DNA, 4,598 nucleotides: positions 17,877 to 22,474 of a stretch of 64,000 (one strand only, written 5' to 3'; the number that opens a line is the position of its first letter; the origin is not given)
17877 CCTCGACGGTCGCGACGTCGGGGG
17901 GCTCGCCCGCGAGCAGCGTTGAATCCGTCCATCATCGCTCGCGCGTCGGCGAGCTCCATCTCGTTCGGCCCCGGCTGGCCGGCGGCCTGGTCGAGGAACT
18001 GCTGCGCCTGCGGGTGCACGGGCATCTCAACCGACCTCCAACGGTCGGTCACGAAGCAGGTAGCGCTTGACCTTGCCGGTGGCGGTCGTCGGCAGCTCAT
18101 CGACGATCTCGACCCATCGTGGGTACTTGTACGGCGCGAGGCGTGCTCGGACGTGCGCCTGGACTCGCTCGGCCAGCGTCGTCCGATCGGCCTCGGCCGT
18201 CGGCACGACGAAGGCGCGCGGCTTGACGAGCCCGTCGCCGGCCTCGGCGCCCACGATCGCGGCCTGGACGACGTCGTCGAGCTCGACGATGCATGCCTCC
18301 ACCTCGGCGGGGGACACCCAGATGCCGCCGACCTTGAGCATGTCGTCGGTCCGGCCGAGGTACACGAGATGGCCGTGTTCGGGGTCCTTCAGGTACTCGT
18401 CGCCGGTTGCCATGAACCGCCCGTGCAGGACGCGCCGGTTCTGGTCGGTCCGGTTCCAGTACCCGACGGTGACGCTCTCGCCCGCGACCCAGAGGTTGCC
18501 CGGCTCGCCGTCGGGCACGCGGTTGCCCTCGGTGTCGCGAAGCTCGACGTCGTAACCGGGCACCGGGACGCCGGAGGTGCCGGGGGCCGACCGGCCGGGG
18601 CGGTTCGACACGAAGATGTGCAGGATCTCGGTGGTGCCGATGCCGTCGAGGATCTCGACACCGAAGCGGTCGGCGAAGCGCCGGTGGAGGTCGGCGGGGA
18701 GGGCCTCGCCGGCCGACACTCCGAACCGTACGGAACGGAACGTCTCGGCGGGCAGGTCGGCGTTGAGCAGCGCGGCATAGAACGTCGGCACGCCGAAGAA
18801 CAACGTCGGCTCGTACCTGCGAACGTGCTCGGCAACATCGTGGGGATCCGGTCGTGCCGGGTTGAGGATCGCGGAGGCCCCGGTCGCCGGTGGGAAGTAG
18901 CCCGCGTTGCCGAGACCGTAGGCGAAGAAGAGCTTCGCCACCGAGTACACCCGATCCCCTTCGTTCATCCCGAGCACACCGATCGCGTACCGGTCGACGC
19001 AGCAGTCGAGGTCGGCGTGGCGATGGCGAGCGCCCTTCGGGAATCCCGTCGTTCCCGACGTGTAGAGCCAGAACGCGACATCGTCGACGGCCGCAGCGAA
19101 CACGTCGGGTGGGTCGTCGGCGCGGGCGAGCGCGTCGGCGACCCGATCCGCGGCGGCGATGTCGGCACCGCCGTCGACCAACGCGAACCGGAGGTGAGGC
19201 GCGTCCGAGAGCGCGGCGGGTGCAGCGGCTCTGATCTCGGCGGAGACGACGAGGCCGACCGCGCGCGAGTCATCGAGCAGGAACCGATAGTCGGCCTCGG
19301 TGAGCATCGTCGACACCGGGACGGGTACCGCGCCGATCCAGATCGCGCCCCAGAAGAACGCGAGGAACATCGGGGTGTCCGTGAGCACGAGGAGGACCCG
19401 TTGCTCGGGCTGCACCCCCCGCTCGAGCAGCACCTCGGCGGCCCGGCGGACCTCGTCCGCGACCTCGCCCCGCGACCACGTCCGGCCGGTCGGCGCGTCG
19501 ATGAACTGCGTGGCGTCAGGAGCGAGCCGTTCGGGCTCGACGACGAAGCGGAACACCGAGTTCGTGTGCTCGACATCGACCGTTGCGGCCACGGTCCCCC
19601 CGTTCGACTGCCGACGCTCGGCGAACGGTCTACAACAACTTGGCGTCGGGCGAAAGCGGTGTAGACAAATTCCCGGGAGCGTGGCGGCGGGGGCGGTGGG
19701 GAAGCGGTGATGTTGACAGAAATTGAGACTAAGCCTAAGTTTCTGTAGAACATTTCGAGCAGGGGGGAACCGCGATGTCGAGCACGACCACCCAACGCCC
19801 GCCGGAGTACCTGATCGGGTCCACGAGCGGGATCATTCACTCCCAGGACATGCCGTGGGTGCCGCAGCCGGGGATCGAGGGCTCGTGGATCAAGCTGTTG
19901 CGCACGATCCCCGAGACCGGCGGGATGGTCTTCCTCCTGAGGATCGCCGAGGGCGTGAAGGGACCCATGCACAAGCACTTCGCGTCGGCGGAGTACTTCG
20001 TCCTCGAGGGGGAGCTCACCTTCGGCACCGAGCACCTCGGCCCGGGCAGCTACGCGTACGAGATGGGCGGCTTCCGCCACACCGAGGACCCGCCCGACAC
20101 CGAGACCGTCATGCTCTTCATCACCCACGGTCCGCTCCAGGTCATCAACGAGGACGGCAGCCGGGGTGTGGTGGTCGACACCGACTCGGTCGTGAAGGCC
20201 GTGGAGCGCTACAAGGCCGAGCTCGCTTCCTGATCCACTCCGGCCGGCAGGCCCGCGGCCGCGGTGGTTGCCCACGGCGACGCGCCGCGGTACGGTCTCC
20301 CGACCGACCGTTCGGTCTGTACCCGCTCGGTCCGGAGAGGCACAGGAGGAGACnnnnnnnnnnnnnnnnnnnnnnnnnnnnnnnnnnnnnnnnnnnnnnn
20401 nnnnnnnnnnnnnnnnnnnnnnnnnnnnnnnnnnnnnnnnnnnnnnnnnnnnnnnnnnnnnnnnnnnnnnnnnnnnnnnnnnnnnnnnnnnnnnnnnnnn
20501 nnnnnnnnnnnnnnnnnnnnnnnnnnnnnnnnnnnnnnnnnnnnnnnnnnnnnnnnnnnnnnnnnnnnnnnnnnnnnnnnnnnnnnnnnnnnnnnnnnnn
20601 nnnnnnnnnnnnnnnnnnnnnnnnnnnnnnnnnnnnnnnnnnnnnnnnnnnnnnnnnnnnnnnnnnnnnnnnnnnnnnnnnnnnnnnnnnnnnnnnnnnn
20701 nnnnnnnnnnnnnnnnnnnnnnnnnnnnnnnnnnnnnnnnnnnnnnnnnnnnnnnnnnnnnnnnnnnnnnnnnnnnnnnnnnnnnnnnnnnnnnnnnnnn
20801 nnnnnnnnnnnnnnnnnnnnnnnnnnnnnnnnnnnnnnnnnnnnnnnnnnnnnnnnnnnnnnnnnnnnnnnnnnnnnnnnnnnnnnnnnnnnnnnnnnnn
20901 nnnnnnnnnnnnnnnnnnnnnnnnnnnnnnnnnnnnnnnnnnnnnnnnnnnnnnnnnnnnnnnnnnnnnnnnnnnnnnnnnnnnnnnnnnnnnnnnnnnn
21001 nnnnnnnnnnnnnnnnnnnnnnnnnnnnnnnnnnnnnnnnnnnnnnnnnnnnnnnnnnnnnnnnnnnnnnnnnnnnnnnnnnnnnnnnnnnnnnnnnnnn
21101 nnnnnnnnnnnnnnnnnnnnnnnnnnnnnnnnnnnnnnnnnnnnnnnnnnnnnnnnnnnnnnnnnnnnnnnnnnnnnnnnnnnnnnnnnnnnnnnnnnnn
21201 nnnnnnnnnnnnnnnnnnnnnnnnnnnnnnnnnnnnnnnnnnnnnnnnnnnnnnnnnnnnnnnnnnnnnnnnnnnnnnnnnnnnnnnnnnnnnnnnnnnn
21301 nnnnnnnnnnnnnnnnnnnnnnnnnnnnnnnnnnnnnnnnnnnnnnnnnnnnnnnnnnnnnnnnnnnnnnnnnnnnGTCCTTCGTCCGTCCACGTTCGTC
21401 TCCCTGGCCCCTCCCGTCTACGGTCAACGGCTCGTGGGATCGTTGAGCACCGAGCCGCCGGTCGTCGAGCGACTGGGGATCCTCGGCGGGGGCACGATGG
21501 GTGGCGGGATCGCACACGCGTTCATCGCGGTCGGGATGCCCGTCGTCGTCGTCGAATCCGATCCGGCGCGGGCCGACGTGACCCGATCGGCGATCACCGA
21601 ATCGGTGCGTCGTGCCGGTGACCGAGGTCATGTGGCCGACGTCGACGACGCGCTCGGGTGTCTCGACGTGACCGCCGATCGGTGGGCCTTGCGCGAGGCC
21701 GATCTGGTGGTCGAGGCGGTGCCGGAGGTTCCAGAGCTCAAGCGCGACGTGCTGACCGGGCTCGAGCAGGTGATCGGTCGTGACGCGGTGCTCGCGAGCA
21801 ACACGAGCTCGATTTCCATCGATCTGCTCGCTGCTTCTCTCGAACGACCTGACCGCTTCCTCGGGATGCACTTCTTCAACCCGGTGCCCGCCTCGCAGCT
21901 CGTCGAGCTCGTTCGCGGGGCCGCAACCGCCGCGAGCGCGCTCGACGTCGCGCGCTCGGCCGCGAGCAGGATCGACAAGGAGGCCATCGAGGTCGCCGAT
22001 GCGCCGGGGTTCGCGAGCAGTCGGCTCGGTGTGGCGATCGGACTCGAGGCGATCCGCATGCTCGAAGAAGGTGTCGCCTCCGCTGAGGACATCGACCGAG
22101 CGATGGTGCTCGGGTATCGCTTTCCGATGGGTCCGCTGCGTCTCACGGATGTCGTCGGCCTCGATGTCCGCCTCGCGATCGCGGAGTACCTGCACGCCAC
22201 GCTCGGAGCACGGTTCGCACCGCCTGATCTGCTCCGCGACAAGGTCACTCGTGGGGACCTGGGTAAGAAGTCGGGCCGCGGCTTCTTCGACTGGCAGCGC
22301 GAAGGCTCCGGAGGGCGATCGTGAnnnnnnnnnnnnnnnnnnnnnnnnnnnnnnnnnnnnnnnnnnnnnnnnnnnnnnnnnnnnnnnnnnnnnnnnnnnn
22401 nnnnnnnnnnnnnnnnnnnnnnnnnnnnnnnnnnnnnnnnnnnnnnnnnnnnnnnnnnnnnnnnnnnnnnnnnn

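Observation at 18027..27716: R2lox/AurF-like di-metal protein embedded in an aryl-CoA ligase / beta-oxidation-like gene set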

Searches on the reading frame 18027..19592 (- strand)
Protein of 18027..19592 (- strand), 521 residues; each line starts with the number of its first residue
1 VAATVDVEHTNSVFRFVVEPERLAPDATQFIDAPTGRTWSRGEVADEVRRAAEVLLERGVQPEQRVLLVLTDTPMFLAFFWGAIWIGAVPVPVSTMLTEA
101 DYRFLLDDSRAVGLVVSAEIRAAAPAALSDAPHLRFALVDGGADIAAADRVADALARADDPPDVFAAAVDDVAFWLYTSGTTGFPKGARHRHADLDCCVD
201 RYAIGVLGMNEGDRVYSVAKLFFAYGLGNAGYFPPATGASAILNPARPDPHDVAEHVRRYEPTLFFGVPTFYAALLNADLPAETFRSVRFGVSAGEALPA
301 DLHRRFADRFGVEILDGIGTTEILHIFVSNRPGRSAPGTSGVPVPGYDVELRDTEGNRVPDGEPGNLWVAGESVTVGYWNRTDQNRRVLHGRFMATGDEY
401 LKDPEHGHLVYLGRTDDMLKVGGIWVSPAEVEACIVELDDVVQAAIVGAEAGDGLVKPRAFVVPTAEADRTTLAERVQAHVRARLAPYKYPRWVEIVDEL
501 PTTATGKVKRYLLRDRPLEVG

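Call 6: search_protein_families(library=pfam, proteins=[window:18027-19592:-], max_evalue=0.01)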
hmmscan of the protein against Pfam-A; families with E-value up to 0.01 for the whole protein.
window:18027-19592:- (521 aa): 2 families
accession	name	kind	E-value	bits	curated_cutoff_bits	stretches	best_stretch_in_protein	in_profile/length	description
PF00501.34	AMP-binding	-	3.7e-72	243.7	29.9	1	24-379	8-384/384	AMP-binding enzyme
PF13193.12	AMP-binding_C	-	2e-15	57.9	24.5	1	430-507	1-76/76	AMP-binding enzyme C-terminal domain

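Call 7: search_protein_families(library=ncbifam, proteins=[window:18027-19592:-], max_evalue=0.01)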
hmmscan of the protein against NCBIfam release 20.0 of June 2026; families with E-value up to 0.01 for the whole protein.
window:18027-19592:- (521 aa): 108 families (the best 25 are shown)
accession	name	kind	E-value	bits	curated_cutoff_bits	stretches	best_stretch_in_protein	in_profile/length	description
TIGR02262.1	benz_CoA_lig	subfamily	1.1e-164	548.9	375.25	1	25-515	17-507/508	benzoate-CoA ligase family protein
NF053567.1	HBDA_AROS1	equivalog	9.1e-101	337.8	1000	1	36-515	37-517/523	3-hydroxybenzoate--CoA ligase HbdA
NF004837.0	PRK06187.1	subfamily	8.4e-90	301.5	476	1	35-516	30-521/531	long-chain-fatty-acid--CoA ligase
NF004716.0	PRK06060.1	equivalog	1.6e-75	254.7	1228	1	41-515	33-488/705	p-hydroxybenzoic acid--AMP ligase FadD22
NF004114.0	PRK05605.1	equivalog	7.5e-71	239.1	766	2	163-516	214-568/575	long-chain-fatty-acid--CoA ligase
NF005702.0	PRK07514.1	subfamily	8.7e-67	225.6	558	1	24-516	15-499/506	malonyl-CoA synthase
NF006181.0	PRK08314.1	subfamily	4.7e-61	206.7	705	2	152-515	187-552/563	long-chain-fatty-acid--CoA ligase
NF004808.0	PRK06155.1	equivalog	7.4e-60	202.7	722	1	35-518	43-523/542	ATP-dependent acyl-CoA ligase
NF006182.0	PRK08316.1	subfamily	3.1e-59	200.9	663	1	36-516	34-516/523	fatty acyl-CoA synthetase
NF047394.1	AcylCoAsynMbcS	equivalog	2.5e-58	198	850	1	42-516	45-519/525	acyl-CoA synthetase MbcS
NF004822.0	PRK06178.1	equivalog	3e-57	194.5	782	1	37-514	61-564/571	acyl-CoA synthetase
NF005307.0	PRK06839.1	equivalog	9.2e-54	182.9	748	1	38-512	27-488/496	o-succinylbenzoate--CoA ligase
NF005858.0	PRK07787.1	subfamily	2.9e-53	181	575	1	46-513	30-468/471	acyl-CoA synthetase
NF005801.1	PRK07656.1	equivalog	4e-52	177.5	657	1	40-514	28-500/500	FadD3 family acyl-CoA ligase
NF004229.0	PRK05677.1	subfamily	3.6e-51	174.3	879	1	146-516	182-554/563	long-chain-fatty-acid--CoA ligase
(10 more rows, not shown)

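Call 73: search_solved_structures(query=window:18027-19592:-, max_evalue=1e-40)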
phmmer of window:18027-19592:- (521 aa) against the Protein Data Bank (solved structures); distinct sequences matched with E-value up to 1e-40: 18.
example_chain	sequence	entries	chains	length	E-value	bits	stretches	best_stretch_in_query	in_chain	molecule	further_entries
2v7b_A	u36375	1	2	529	1.9e-128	432.8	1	24-515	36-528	BENZOATE-COENZYME A LIGASE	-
4rlf_A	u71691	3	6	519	5e-116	391.8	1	17-516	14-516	Benzoate-coenzyme A ligase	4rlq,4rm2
4rm3_A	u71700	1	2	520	6.2e-116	391.5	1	16-516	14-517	Benzoate-coenzyme A ligase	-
4eat_A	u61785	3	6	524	6.8e-116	391.4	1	16-516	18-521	Benzoate-coenzyme A ligase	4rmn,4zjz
6m2u_A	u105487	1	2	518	9e-114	384.4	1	17-515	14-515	Benzoate-coenzyme A ligase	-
6m2o_A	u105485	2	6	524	1.2e-113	384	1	16-516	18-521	Benzoate-coenzyme A ligase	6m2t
4wv3_A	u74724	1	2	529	3.8e-102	346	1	40-515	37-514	Anthranilate-CoA ligase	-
5oe3_A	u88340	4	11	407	1.7e-56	195.4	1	36-416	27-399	Anthranilate--CoA ligase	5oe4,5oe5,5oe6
2wd9_A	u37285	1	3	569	1.5e-47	165.9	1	38-517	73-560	ACYL-COENZYME A SYNTHETASE ACSM2A, MITOCHONDRIAL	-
2vze_A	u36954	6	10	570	1.5e-47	165.9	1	38-517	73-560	ACYL-COENZYME A SYNTHETASE ACSM2A, MITOCHONDRIAL | Acyl-coenzyme A synthetase ACSM2A, mitochondrial precursor | Acyl-coenzyme A synthetase ACSM2A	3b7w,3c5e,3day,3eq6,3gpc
8wev_A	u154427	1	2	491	4.3e-47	164.3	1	18-514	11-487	Feruloyl-CoA Synthetase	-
8weu_A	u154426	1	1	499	4.4e-47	164.3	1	18-514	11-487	Fatty-acyl-CoA synthase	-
5ie0_A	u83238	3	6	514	9.3e-46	159.9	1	43-516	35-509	Oxalate--CoA ligase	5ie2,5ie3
4gxq_A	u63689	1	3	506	1.7e-45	159.1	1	31-516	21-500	Malonyl CoA synthetase, Benzoate-CoA ligase Chimeric protein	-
3etc_A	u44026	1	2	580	8.5e-45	156.8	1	50-516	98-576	AMP-binding protein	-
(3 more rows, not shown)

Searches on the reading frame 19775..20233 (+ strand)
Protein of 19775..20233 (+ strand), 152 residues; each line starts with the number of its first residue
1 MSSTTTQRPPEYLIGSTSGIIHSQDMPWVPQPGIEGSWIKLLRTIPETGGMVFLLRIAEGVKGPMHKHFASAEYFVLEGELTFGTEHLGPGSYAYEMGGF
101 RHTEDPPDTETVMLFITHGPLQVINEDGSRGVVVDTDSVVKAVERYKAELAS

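Call 6: search_protein_families(library=pfam, proteins=[window:19775-20233:+], max_evalue=0.01)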
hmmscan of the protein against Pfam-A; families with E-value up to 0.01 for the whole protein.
window:19775-20233:+ (152 aa): 3 families
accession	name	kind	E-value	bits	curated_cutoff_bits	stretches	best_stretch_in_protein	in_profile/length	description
PF12973.13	Cupin_7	-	4e-23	81.7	27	1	20-122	5-105/105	ChrR Cupin-like domain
PF14499.12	DUF4437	-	0.00013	21.6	24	1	21-115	139-241/250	Domain of unknown function (DUF4437)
PF07883.17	Cupin_2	-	0.00084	19.4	27.2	1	54-112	2-64/70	Cupin domain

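Call 7: search_protein_families(library=ncbifam, proteins=[window:19775-20233:+], max_evalue=0.01)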
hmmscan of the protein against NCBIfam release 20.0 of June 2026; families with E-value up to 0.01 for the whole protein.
window:19775-20233:+ (152 aa): 1 family
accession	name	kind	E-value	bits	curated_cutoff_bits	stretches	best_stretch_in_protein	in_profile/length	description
TIGR02451.1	anti_sig_ChrR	subfamily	0.0045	16.8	124.5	1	37-121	115-200/216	ChrR family anti-sigma-E factor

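Call 56: search_solved_structures(query=window:19775-20233:+, max_evalue=0.01)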
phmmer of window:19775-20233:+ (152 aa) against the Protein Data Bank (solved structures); distinct sequences matched with E-value up to 0.01: 5.
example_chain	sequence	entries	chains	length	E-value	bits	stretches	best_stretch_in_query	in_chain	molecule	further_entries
2o1q_A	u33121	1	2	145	8.2e-06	29.1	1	25-135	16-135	putative acetyl/propionyl-CoA carboxylase, alpha subunit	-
3ebr_A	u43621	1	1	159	2.1e-05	27.8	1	18-110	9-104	uncharacterized RmlC-like cupin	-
3bal_A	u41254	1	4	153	0.00061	23.1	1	36-129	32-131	Acetylacetone-cleaving enzyme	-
3cjx_A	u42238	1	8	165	0.0019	21.5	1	33-135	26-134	Protein of unknown function with a cupin-like fold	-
5cu1_A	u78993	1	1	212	0.0074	19.5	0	53-122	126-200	DMSP lyase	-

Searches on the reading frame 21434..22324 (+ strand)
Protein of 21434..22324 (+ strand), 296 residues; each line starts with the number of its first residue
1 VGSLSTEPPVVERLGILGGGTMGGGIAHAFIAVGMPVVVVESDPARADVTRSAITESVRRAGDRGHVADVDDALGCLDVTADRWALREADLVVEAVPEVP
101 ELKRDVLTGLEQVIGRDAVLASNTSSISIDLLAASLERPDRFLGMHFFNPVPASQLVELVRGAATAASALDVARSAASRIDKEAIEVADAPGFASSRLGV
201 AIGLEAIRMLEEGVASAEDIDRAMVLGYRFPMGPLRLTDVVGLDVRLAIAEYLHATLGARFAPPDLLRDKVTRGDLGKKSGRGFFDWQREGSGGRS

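Call 6: search_protein_families(library=pfam, proteins=[window:21434-22324:+], max_evalue=0.01)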
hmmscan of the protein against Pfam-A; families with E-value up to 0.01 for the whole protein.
window:21434-22324:+ (296 aa): 4 families
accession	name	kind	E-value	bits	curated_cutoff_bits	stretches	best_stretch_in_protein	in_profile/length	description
PF02737.24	3HCDH_N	-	4.6e-49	167.2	22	1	14-189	2-179/180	3-hydroxyacyl-CoA dehydrogenase, NAD binding domain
PF00725.27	3HCDH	-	8.4e-28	97.2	22.1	1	192-287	1-97/97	3-hydroxyacyl-CoA dehydrogenase, C-terminal domain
PF03807.23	F420_oxidored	-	5.1e-05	24.2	21.6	1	13-96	1-67/94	NADP oxidoreductase coenzyme F420-dependent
PF02254.24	TrkA_N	-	0.0046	17.7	23.8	1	16-54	3-41/116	TrkA-N domain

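Call 7: search_protein_families(library=ncbifam, proteins=[window:21434-22324:+], max_evalue=0.01)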
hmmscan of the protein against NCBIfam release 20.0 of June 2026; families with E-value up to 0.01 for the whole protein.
window:21434-22324:+ (296 aa): 21 families
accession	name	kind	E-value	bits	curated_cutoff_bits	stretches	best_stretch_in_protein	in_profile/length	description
NF006722.0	PRK09260.1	equivalog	1.8e-79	267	429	1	11-290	2-284/289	3-hydroxyacyl-CoA dehydrogenase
NF004474.0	PRK05808.1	subfamily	6.5e-79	265.2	408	1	11-287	3-282/283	3-hydroxybutyryl-CoA dehydrogenase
NF005875.0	PRK07819.1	subfamily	1e-77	261.4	319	1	11-287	5-286/287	3-hydroxybutyryl-CoA dehydrogenase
NF006124.0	PRK08268.1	subfamily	7.5e-75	252.8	508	1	11-290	7-290/507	3-hydroxyacyl-CoA dehydrogenase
NF005715.0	PRK07530.1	equivalog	2.2e-67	227.5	420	1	11-290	4-286/292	3-hydroxybutyryl-CoA dehydrogenase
NF004699.0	PRK06035.1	equivalog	3.6e-58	197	500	1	12-286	4-289/294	3-hydroxyacyl-CoA dehydrogenase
NF008727.0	PRK11730.1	equivalog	9.9e-57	192.7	870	1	11-293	313-598/717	fatty acid oxidation complex subunit alpha FadB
TIGR02279.1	PaaC-3OHAcCoADH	equivalog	4.8e-56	190.6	669.4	1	13-290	7-288/503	3-hydroxyacyl-CoA dehydrogenase PaaH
NF008363.0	PRK11154.1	equivalog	4.4e-54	183.7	869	1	6-290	304-589/708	fatty acid oxidation complex subunit alpha FadJ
NF006125.0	PRK08269.1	equivalog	2.6e-53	181.2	427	1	12-289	6-298/334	3-hydroxybutyryl-CoA dehydrogenase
TIGR02441.1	fa_ox_alpha_mit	equivalog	6.4e-50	170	964.65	1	11-293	335-619/737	fatty acid oxidation complex subunit alpha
NF042925.1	FHMPC_DH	equivalog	2.6e-48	164.9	500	1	13-290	2-283/304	5-formyl-3-hydroxy-2-methylpyridine 4-carboxylate 5-dehydrogenase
TIGR02437.1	FadB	equivalog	1.5e-47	162.4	933.55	1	14-292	316-597/714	fatty acid oxidation complex subunit alpha FadB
TIGR02440.1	FadJ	equivalog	1.2e-46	159.4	968.45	1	7-289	300-583/699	fatty acid oxidation complex subunit alpha FadJ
NF006143.0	PRK08293.1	equivalog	1.3e-43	149.4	312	1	13-288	6-288/291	3-hydroxyacyl-CoA dehydrogenase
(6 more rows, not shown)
